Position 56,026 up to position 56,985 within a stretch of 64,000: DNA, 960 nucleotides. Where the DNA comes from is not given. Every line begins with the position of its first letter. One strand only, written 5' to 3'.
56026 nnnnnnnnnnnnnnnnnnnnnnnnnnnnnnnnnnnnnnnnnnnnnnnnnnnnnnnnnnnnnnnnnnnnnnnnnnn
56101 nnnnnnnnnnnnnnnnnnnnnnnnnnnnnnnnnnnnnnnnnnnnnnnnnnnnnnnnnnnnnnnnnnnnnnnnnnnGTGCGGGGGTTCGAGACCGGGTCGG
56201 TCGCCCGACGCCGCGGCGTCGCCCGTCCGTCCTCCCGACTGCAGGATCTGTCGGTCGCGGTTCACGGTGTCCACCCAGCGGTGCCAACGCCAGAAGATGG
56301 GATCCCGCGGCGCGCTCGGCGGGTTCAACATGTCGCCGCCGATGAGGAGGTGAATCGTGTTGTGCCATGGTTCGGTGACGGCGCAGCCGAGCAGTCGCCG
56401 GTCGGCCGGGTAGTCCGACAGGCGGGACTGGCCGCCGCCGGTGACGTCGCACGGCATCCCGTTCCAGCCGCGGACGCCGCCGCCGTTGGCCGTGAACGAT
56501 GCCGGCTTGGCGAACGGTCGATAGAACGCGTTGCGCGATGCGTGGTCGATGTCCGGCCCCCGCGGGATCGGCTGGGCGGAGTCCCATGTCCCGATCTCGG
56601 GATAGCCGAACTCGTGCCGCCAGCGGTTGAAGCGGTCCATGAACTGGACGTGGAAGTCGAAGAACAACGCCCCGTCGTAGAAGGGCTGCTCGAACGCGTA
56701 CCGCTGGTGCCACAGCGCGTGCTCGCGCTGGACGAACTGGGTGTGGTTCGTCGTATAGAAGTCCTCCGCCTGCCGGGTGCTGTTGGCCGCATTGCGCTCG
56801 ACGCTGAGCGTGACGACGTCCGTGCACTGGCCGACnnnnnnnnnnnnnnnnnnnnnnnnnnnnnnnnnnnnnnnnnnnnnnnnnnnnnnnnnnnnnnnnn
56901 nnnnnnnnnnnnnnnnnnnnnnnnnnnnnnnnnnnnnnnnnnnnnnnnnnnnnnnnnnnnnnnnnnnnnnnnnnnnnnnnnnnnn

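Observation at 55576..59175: About 1200-aa secreted protein combining tyrosinase-type dicopper motifs with Cna-B-like and TSP3-like Ca-binding repeats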

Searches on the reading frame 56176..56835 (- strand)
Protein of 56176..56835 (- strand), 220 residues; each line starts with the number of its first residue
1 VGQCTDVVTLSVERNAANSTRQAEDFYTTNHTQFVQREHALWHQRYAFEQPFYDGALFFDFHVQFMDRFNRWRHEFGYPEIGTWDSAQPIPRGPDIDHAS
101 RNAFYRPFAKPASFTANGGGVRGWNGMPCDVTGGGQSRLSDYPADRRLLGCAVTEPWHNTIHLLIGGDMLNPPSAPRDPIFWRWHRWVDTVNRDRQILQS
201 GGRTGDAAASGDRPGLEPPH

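Call 17: search_protein_representatives(protein=window:56176-56835:-)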
Query: 220 residues. Proteins with E-value up to 0.001 (for the whole library): 221; up to 1e-10: 111; up to 1e-30: 35. The best 150 are listed.
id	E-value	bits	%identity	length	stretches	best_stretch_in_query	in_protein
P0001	2.6e-124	430.2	85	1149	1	1-213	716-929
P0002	7.0e-89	314.2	62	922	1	2-219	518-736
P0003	1.7e-87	309.6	63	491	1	2-208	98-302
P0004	2.0e-79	283.2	56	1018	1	2-219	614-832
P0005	5.9e-77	275.1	60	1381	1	2-197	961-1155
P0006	5.2e-75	268.7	59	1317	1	2-197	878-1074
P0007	3.2e-69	249.8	56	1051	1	3-195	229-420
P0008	6.7e-64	232.4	53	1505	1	4-197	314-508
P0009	1.7e-63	231.1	54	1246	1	4-198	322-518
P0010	3.0e-61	223.7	56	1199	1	2-196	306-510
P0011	1.8e-60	221.1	51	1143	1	3-195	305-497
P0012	3.3e-59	217.0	54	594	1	3-195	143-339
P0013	1.5e-55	205.1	52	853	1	2-198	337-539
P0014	3.0e-54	200.7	50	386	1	4-196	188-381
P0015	1.1e-53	198.9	49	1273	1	10-200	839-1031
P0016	1.3e-53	198.7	53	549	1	4-194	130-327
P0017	2.5e-51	191.2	48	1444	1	11-201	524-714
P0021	1.1e-45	172.7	47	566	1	4-203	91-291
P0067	2.2e-19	86.6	32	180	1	37-190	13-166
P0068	2.9e-19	86.2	40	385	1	35-194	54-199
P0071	7.8e-19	84.8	36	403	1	35-194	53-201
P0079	8.3e-18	81.4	35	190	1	32-192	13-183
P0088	2.9e-16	76.4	42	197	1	50-193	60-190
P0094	2.1e-14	70.3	37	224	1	34-198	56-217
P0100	4.3e-12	62.7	30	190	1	32-199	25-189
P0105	2.1e-11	60.4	31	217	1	39-192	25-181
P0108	4.8e-11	59.3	32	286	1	32-212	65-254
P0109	6.1e-11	58.9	31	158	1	39-191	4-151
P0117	9.9e-10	55.0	31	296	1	39-197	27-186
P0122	2.9e-09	53.5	35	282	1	38-190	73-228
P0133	2.4e-08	50.4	30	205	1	29-201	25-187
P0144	1.3e-07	48.0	29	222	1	36-191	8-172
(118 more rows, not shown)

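Call 22: search_protein_families(library=pfam, proteins=[P0001, P0003, P0007, P0014, P0021, P0067, P0079, P0094, P0108, P0117], max_evalue=0.01)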
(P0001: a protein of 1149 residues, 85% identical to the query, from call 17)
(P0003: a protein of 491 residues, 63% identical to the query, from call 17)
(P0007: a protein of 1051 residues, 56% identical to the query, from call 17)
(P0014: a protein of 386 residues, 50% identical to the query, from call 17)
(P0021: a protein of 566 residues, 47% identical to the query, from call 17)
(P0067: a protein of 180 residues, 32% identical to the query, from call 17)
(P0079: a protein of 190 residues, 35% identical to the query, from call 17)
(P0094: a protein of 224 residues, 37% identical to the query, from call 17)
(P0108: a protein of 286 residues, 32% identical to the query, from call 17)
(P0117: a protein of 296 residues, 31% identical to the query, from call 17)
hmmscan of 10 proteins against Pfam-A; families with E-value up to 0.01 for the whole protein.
P0001 (1149 aa): 6 families
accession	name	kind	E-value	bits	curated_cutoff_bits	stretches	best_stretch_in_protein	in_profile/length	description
PF17210.9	SdrD_B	-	2.5e-11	44.2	29.7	1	59-127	6-75/112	SdrD B-like domain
PF13620.12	CarboxypepD_reg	-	3.7e-10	40.4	32.3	2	491-545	2-56/82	Carboxypeptidase regulatory-like domain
PF00264.25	Tyrosinase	-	2.2e-09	38.5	22.6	1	872-906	173-207/214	Common central domain of tyrosinase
PF22544.2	HYDIN_VesB_CFA65-like_Ig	-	1e-06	29.3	25.5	1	279-370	10-95/100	HYDIN/CFA65/VesB-like, Ig-like domain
PF15780.11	ASH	-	3.7e-06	27.5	27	1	279-362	14-92/98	Abnormal spindle-like microcephaly-assoc'd, ASPM-SPD-2-Hydin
PF13715.12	CarbopepD_reg_2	-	0.00011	22.6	32.2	0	502-542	10-49/88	CarboxypepD_reg-like domain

P0003 (491 aa): 2 families
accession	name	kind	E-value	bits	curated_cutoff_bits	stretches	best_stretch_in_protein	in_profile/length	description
PF00264.25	Tyrosinase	-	2.4e-10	41.6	22.6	1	250-287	170-207/214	Common central domain of tyrosinase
PF18884.5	TSP3_bac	-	1.7e-07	31.4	25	1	451-472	1-22/22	Bacterial TSP3 repeat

P0007 (1051 aa): 4 families
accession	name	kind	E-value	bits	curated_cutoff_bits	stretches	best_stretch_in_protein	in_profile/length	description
PF18884.5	TSP3_bac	-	2e-14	53.5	25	2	528-550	1-22/22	Bacterial TSP3 repeat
PF00264.25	Tyrosinase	-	1.3e-09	39.2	22.6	1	375-416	172-207/214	Common central domain of tyrosinase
PF11824.13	DUF3344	-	1.6e-09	38.2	27.2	1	602-840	6-270/275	Protein of unknown function (DUF3344)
PF19078.6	Big_12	-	0.00057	20.5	27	1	444-511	19-89/102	Bacterial Ig-like domain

P0014 (386 aa): 2 families
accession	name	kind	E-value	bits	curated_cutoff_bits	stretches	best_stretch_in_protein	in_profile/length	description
PF00264.25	Tyrosinase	-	7e-10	40.1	22.6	1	321-376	152-207/214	Common central domain of tyrosinase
PF00372.24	Hemocyanin_M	-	0.005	16.6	20.8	0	343-375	234-266/268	Hemocyanin, copper containing domain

P0021 (566 aa): 2 families
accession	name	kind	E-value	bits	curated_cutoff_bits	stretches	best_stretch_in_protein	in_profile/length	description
PF00264.25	Tyrosinase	-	1.9e-09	38.7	22.6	1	242-286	172-212/214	Common central domain of tyrosinase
PF19078.6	Big_12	-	0.0022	18.6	27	1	399-469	19-92/102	Bacterial Ig-like domain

P0067 (180 aa): 1 family
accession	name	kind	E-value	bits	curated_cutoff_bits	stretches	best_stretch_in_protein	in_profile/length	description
PF00264.25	Tyrosinase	-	2.1e-10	41.8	22.6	1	77-165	114-205/214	Common central domain of tyrosinase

P0079 (190 aa): 2 families
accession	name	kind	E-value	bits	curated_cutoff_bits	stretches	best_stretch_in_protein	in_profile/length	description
PF00264.25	Tyrosinase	-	1.7e-15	58.4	22.6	1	86-188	111-213/214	Common central domain of tyrosinase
PF00372.24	Hemocyanin_M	-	0.0034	17.1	20.8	0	149-183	234-268/268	Hemocyanin, copper containing domain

P0094 (224 aa): 1 family
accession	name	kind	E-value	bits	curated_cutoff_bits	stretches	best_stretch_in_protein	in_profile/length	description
PF00264.25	Tyrosinase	-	1.1e-10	42.6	22.6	1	62-215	70-212/214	Common central domain of tyrosinase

P0108 (286 aa): 2 families
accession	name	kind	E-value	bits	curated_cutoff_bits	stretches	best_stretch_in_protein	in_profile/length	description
PF00264.25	Tyrosinase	-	1.5e-09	39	22.6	1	174-240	151-213/214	Common central domain of tyrosinase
PF00372.24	Hemocyanin_M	-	0.00025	20.8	20.8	0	184-232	220-266/268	Hemocyanin, copper containing domain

P0117 (296 aa): 1 family
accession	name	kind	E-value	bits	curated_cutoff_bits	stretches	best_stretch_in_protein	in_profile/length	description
PF00264.25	Tyrosinase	-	3.1e-11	44.5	22.6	1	123-185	148-212/214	Common central domain of tyrosinase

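Call 26: find_homologous_proteins(query=A1, max_evalue=0.00001)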
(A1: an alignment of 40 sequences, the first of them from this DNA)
Query A1 (40 sequences) (220 aa, profile of the alignment): 13 proteins with E <= 0.00001 among 8000 candidates.
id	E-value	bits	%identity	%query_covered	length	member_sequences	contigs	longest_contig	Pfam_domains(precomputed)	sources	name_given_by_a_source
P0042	2.4e-65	238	35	89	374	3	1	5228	PF00264.26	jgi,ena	jgi:Common central domain of tyrosinase.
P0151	2.5e-62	228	37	86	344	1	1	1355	PF00264.26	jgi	jgi:hypothetical protein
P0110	5.5e-55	204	27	74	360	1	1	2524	PF00264.26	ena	-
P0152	2.0e-54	203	33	62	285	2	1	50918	PF00264.26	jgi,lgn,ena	-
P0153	2.0e-54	202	32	71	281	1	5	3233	PF00264.26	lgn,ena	-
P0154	1.1e-53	200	30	71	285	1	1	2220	PF00264.26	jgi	jgi:hypothetical protein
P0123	3.3e-53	198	26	85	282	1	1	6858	PF00264.26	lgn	-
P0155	1.1e-52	197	36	71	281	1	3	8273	PF00264.26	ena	-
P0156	4.6e-52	195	31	62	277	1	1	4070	PF00264.26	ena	-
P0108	2.2e-51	193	30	82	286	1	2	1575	PF00264.26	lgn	-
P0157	3.0e-51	192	32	75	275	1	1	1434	PF00264.26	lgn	-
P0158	1.1e-50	190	30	71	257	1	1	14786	PF00264.26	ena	-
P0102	1.9e-49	186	31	83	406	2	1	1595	PF00264.26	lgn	-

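Call 29: predict_structure(alignment_id=A1)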
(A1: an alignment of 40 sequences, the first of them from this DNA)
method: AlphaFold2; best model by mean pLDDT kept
length: 220 residues; sequences in the alignment: 40
mean_pLDDT: 87.5   pTM: 0.83
mean pLDDT of the five models: 87.5, 87.4, 87.1, 86.3, 85.5
residues with pLDDT >= 90: 145; 70-90: 51; 50-70: 8; < 50: 16
segments of 3 or more residues with pLDDT < 50: 205-220
pLDDT, mean of each block of 10 residues (from residue 1): 78 75 75 91 97 96 96 90 95 78 93 98 97 97 97 98 93 92 97 95 55 44
secondary structure, 60 per line:
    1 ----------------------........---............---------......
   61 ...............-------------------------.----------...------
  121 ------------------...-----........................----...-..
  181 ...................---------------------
elements in order: H23-30 H34-45 H55-75 H147-165 H167-170 H179-199
